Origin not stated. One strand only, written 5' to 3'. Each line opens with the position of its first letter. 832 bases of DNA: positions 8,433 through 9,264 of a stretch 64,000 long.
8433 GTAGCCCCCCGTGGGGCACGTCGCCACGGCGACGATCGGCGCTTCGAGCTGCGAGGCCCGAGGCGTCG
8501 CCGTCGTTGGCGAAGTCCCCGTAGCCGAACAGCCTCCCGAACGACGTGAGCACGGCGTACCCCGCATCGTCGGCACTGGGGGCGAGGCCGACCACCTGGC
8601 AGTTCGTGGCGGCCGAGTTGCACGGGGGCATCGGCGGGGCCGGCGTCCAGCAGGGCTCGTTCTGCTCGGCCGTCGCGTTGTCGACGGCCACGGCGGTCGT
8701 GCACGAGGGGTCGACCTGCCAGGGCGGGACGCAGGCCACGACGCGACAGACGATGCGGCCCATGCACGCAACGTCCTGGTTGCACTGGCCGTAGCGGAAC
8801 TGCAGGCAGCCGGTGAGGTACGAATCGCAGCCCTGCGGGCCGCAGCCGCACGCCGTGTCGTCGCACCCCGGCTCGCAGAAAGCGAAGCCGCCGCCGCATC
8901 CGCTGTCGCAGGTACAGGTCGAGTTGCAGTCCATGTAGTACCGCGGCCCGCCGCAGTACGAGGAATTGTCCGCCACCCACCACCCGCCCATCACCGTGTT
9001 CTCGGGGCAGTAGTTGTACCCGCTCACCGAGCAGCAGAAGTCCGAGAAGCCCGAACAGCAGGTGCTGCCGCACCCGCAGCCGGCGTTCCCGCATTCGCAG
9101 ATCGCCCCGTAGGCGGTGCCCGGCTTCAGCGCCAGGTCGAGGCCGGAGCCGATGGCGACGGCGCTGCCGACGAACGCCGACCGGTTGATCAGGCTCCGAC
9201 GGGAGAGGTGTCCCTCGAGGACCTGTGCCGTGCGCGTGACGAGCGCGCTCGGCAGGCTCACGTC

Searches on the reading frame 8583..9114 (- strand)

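Call 16: search_solved_structures(query=A2, max_evalue=10, show_alignments=5)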
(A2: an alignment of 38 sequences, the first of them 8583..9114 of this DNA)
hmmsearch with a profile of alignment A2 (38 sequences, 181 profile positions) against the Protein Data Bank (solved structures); distinct sequences matched with E-value up to 10: 0.

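Call 23: predict_structure(alignment_id=A1)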
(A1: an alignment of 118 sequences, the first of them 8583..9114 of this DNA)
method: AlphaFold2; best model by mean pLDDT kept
length: 177 residues; sequences in the alignment: 118
mean_pLDDT: 74.8   pTM: 0.74
mean pLDDT of the five models: 74.8, 72.9, 71.6, 69.9, 67.1
residues with pLDDT >= 90: 19; 70-90: 104; 50-70: 32; < 50: 22
segments of 3 or more residues with pLDDT < 50: 1-6, 8-19, 174-177
pLDDT, mean of each block of 10 residues (from residue 1): 41 47 78 85 87 84 90 79 86 76 81 86 89 86 69 61 62 50
secondary structure, 60 per line:
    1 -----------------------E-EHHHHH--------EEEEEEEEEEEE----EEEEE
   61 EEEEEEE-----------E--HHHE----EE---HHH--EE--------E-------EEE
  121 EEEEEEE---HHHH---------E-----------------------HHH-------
elements in order: H27-31 E40-51 E56-67 E118-127 H131-134

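Call 26: fold_search(model_id=the predicted structure, library=pdb)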
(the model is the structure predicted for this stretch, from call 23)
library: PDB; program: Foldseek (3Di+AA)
matches with E <= 10: 34; with E <= 0.001: 0
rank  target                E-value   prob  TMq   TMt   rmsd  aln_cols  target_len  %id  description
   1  8z27_b                2.0e+00  0.01  0.09  0.03   6.8        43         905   14  The structure of TGEV RBD and dog APN complex (released 2024-12-11)
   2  1euc_B                5.0e+00  0.02  0.10  0.05   5.1        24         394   12  CRYSTAL STRUCTURE OF DEPHOSPHORYLATED PIG HEART, GTP-SPECIFIC SUCCINYL-COA SYNTHETASE (released 2000-07-27)
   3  7jmk_D                5.6e+00  0.02  0.10  0.05   3.9        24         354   12  GTP-specific succinyl-CoA synthetase complexed with Mg-GDP in space group P32 (released 2021-03-10)
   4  7jmk_B                5.6e+00  0.02  0.10  0.05   4.0        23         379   13  GTP-specific succinyl-CoA synthetase complexed with Mg-GDP in space group P32 (released 2021-03-10)
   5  7nsk_A                5.6e+00  0.01  0.11  0.03   5.7        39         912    8  Endoplasmic reticulum aminopeptidase 2 complexed with a hydroxamic ligand (released 2022-06-22)
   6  7pov_C                6.0e+00  0.01  0.09  0.04   5.9        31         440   29  MUC2 Tubules of D1D2D3 domains (released 2022-02-16)
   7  2r3u_B                6.0e+00  0.00  0.10  0.09  11.2        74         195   12  Crystal structure of the PDZ deletion mutant of DegS (released 2007-11-27)
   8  5hx0_B                6.4e+00  0.03  0.14  0.07   2.8        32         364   12  Crystal structure of unknown function protein Dfer_1899 fromDyadobacter fermentans DSM 18053 (released 2016-02-17)
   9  7jkr_B                6.4e+00  0.02  0.10  0.05   4.9        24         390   12  GTP-specific succinyl-CoA synthetase complexed with Mg-GMPPNP, phosphohistidine loop pointing towards nucleotide bindi (released 2021-03-10)
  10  1eud_B                6.4e+00  0.02  0.10  0.05   5.1        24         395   12  CRYSTAL STRUCTURE OF PHOSPHORYLATED PIG HEART, GTP-SPECIFIC SUCCINYL-COA SYNTHETASE (released 2000-07-27)
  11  5k1v_B                6.4e+00  0.01  0.11  0.03   5.7        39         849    8  Crystal structure of Endoplasmic Reticulum aminopeptidase 2 (ERAP2) in complex with a diaminobenzoic acid derivative l (released 2017-03-29)
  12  2yd0_A                6.4e+00  0.01  0.11  0.03   5.6        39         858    8  Crystal structure of the soluble domain of human endoplasmic reticulum aminopeptidase 1 ERAP1 (released 2011-04-13)
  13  3se6_B                6.4e+00  0.01  0.11  0.03   5.7        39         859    8  Crystal structure of the human Endoplasmic Reticulum Aminopeptidase 2 (released 2011-12-21)
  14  3se6_A                6.4e+00  0.01  0.11  0.03   5.7        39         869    8  Crystal structure of the human Endoplasmic Reticulum Aminopeptidase 2 (released 2011-12-21)
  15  3lgi_B                6.4e+00  0.00  0.10  0.09  13.8       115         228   14  Structure of the protease domain of DegS (DegS-deltaPDZ) at 1.65 A (released 2010-08-25)
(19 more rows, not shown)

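Call 30: search_protein_representatives(alignment_id=A2)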
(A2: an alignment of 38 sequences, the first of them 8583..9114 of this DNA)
Query: 38 sequences, 181 profile positions. Proteins with E-value up to 0.001 (for the whole library): 447; up to 1e-10: 343; up to 1e-30: 165. The best 150 are listed.
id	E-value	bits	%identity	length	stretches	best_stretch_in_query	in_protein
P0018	2.7e-95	334.2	-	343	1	1-181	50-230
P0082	4.2e-90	317.3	-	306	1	1-170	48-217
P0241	2.9e-87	308.0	-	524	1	1-168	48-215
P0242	9.0e-86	303.2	-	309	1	1-168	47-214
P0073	1.5e-85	302.5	-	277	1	1-168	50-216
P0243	5.7e-84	297.3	-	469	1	1-180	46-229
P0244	5.9e-82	290.8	-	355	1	1-172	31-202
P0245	4.1e-80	284.8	-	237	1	1-180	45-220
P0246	2.2e-76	272.6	-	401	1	5-167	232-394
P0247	1.0e-75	270.4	-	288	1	1-168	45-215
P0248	4.6e-74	265.0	-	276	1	1-169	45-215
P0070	1.8e-70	253.3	-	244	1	1-142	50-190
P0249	4.5e-68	245.5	-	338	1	43-180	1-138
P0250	2.7e-66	239.7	-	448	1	4-167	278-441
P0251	7.2e-65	235.1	-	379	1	1-167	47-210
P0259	5.0e-54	199.8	-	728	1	1-163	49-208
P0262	2.3e-53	197.6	-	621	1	1-161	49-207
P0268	8.0e-51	189.3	-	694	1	1-164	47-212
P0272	1.4e-49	185.3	-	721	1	1-164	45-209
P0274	3.6e-49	183.9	-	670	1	1-165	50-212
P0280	7.1e-48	179.7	-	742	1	1-157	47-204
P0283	9.8e-47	176.0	-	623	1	1-162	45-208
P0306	2.4e-41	158.4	-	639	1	11-163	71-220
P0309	9.2e-41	156.5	-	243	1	12-166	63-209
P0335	2.1e-37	145.6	-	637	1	1-161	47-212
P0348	9.3e-36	140.2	-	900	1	1-85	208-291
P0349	9.5e-36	140.2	-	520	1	11-160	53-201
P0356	7.4e-35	137.3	-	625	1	11-168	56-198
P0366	3.7e-34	135.0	-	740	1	15-168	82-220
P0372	1.3e-33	133.2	-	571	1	9-162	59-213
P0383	2.2e-32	129.2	-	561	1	4-164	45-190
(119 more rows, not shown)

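Call 35: search_protein_families(library=pfam, alignment_id=A4, max_evalue=0.001)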
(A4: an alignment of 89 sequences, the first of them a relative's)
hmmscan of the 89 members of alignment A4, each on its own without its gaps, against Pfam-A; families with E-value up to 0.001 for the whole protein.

A. member 1, P0241 (524 aa): 0 families

B. families by the number of members that match (of 89 scanned): 20 families
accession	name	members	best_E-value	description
PF08310.17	LGFP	19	1.4e-76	LGFP repeat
PF13517.12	FG-GAP_3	5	1e-15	FG-GAP-like repeat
PF04122.17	CW_binding_2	4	6.6e-58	Cell wall binding domain 2 (CWB2)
PF00395.25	SLH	4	3.2e-27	S-layer homology domain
PF13946.11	DUF4214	3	6.7e-44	Domain of unknown function (DUF4214)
PF07291.16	MauE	3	3.9e-09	Methylamine utilisation protein MauE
PF14200.12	RicinB_lectin_2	1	2.7e-77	Ricin-type beta-trefoil lectin domain-like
PF00652.28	Ricin_B_lectin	1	2.4e-49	Ricin-type beta-trefoil lectin domain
PF19193.6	Tectonin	1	5e-19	Tectonin domain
PF01839.29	FG-GAP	1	1.1e-14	FG-GAP repeat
PF15985.11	KH_6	1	9e-09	KH domain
PF10411.14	DsbC_N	1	1.4e-06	Disulfide bond isomerase protein N-terminal domain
PF20346.3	DUF6641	1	3.5e-06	Family of unknown function (DUF6641)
PF23973.1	DUF7299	1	0.00011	Family of unknown function (DUF7299)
PF06462.18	Hyd_WA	1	0.00012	Propeller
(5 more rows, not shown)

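Call 36: find_related_loci(query=A2, collection=genome_contigs, flank=6000)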
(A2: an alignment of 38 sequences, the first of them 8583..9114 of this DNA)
Query A2 (177 aa) in genome_contigs; peptide patterns used: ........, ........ (x = any residue, [..] = any of these).
599 stretches matched a pattern (row limit reached: there are more); 593 encode a relative of the query (tblastn E <= 1e-3); the best 80 are kept; 80 distinct loci.
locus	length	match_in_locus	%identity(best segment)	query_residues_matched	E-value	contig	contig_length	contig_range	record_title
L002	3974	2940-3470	92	1-177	1e-109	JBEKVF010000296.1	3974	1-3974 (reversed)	MAG: Acidimicrobiales bacterium isolate SPRUCE 599 SPRUCE_599_296, whole genome shotgun sequence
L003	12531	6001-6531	92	1-177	7e-109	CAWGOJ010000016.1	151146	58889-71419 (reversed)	MAG: uncultured Acidimicrobiaceae bacterium isolate MFD05580.bin.3.88 genome assembly, contig: contig_32198, whole genom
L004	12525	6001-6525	91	1-175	3e-108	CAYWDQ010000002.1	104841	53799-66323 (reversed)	MAG TPA_asm: uncultured Acidimicrobiaceae bacterium isolate binchicken_co3_594 genome assembly, contig: NODE_453_length_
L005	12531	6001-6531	91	1-177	1e-108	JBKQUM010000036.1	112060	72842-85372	MAG: Acidimicrobiales bacterium isolate SEr2D2E2F__bin_154 SEr2D2E2F_000000057527, whole genome shotgun sequence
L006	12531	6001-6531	90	1-177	4e-108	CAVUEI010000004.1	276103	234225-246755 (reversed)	MAG: uncultured Acidimicrobiaceae bacterium isolate MFD04967.bin.2.124 genome assembly, contig: contig_28495, whole geno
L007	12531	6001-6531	92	1-177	2e-108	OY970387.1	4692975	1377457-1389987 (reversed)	MAG: uncultured Acidimicrobiaceae bacterium isolate MFD05537.bin.c.3 genome assembly, chromosome: 1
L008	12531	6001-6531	91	1-177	2e-107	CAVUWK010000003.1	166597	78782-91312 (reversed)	MAG: uncultured Acidimicrobiaceae bacterium isolate MFD01138.bin.2.1 genome assembly, contig: contig_26394, whole genome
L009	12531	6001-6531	90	1-177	2e-106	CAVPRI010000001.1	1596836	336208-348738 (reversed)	MAG: uncultured Acidimicrobiaceae bacterium isolate MFD00008.bin.2.98 genome assembly, contig: contig_10096, whole genom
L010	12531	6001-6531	88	1-177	9e-106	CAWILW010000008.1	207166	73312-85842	MAG: uncultured Acidimicrobiaceae bacterium isolate MFD04428.bin.4.611 genome assembly, contig: contig_57560, whole geno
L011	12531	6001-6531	88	1-177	1e-104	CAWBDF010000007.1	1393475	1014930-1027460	MAG: uncultured Acidimicrobiaceae bacterium isolate MFD00731.bin.1.165 genome assembly, contig: contig_59208, whole geno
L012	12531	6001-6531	86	1-177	2e-103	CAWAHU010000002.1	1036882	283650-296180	MAG: uncultured Acidimicrobiaceae bacterium isolate MFD04428.bin.2.44 genome assembly, contig: contig_23027, whole genom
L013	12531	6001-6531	88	1-177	1e-103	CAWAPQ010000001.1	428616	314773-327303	MAG: uncultured Acidimicrobiaceae bacterium isolate MFD04463.bin.1.212 genome assembly, contig: contig_10639, whole geno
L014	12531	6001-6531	88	1-177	3e-103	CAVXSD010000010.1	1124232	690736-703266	MAG: uncultured Acidimicrobiaceae bacterium isolate MFD01872.bin.1.220 genome assembly, contig: contig_63879, whole geno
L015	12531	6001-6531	87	1-177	5e-102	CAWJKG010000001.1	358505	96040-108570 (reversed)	MAG: uncultured Acidimicrobiaceae bacterium isolate MFD05512.bin.3.249 genome assembly, contig: contig_18322, whole geno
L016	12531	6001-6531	86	1-177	4e-102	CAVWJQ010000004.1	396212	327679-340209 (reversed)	MAG: uncultured Acidimicrobiaceae bacterium isolate MFD05502.bin.3.261 genome assembly, contig: contig_15343, whole geno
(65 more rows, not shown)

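Call 38: list_cluster_members(proteins=[P0349, P0372, P0356, P0383, P0259, P0272, P0280, P0348, P0366, P0309])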
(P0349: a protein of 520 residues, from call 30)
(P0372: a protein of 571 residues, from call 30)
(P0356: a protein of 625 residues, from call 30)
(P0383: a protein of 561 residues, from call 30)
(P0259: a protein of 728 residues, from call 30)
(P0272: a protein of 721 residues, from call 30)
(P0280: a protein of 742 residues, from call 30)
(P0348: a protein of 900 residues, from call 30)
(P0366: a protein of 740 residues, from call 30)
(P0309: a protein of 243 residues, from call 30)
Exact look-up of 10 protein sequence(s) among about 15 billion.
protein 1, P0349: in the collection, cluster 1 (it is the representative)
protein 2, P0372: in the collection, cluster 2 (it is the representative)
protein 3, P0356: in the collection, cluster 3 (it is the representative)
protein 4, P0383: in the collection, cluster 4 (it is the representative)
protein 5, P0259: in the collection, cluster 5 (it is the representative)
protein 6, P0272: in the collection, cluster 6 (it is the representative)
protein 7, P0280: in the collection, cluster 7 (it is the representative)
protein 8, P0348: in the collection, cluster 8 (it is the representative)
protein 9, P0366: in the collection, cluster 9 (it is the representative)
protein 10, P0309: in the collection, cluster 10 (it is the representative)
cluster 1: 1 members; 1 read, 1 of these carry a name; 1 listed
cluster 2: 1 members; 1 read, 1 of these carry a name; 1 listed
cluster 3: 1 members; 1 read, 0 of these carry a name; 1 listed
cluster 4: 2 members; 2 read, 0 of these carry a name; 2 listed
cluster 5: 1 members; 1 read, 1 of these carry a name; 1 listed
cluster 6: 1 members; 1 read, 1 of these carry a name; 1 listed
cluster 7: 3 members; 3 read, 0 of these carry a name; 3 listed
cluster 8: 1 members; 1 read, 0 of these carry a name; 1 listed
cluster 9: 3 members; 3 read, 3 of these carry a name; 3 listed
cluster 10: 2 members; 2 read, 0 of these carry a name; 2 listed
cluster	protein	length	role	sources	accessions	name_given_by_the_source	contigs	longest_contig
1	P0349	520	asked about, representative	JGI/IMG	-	hypothetical protein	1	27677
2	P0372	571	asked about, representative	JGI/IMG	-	hypothetical protein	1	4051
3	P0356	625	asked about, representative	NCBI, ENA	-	-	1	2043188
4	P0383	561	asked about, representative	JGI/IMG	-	-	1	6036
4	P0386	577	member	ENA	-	-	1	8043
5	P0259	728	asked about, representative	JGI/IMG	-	hypothetical protein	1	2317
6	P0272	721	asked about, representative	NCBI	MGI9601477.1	MAG: hypothetical protein ACR2QE_06320 [Acidimicrobiales bacterium]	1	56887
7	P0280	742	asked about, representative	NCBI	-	-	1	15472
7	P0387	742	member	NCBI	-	-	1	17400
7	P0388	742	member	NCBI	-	-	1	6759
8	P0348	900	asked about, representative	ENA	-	-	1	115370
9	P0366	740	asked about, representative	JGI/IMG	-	hypothetical protein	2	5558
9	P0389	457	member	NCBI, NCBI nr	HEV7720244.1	MAG TPA: hypothetical protein VGO60_03125, partial [Iamia sp.] | hypothetical protein [Iamia sp.]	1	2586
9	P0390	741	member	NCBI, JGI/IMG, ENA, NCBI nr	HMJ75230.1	MAG TPA: DUF4214 domain-containing protein [Iamia sp.] | DUF4214 domain-containing protein [Iamia sp.]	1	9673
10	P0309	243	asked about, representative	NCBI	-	-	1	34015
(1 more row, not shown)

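Call 41: find_encoding_contigs(protein=P0356, flank=8000, max_places=2)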
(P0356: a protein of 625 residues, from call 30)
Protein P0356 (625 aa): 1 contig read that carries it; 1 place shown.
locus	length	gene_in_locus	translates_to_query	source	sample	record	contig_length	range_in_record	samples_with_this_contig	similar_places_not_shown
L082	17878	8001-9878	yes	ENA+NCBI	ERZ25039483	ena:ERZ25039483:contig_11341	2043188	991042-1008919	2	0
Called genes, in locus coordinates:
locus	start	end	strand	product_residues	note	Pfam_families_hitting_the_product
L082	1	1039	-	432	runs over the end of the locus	PF08245:Mur_ligase_M, PF02875:Mur_ligase_C, PF27239:FOL3_C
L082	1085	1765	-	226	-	-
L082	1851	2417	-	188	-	-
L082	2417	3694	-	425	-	PF06689:zf-C4_ClpX, PF05496:RuvB_N (faint), PF01078:Mg_chelatase (faint), PF00004:AAA, PF07724:AAA_2, PF07728:AAA_5 (weak), PF13401:AAA_22 (faint), PF10431:ClpB_D2-small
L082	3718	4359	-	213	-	PF00574:CLP_protease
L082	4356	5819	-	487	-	PF05697:Trigger_N, PF00254:FKBP_C (weak), PF05698:Trigger_C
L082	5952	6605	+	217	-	PF07291:MauE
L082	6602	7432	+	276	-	-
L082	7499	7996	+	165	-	-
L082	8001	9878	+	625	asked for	PF08310:LGFP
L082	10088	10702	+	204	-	PF02627:CMD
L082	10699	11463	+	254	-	PF23441:SDR, PF00106:adh_short, PF08659:KR (weak), PF13561:adh_short_C2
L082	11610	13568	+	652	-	-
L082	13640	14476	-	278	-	PF00106:adh_short (weak), PF13561:adh_short_C2, PF00106:adh_short (weak)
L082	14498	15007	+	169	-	PF01451:LMWPc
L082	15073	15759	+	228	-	PF01636:APH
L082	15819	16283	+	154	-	PF12680:SnoaL_2 (faint), PF13577:SnoaL_4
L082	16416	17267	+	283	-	PF01209:Ubie_methyltran, PF13489:Methyltransf_23 (weak), PF08241:Methyltransf_11, PF08242:Methyltransf_12, PF13649:Methyltransf_25, PF13847:Methyltransf_31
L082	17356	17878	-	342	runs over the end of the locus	PF02673:BacA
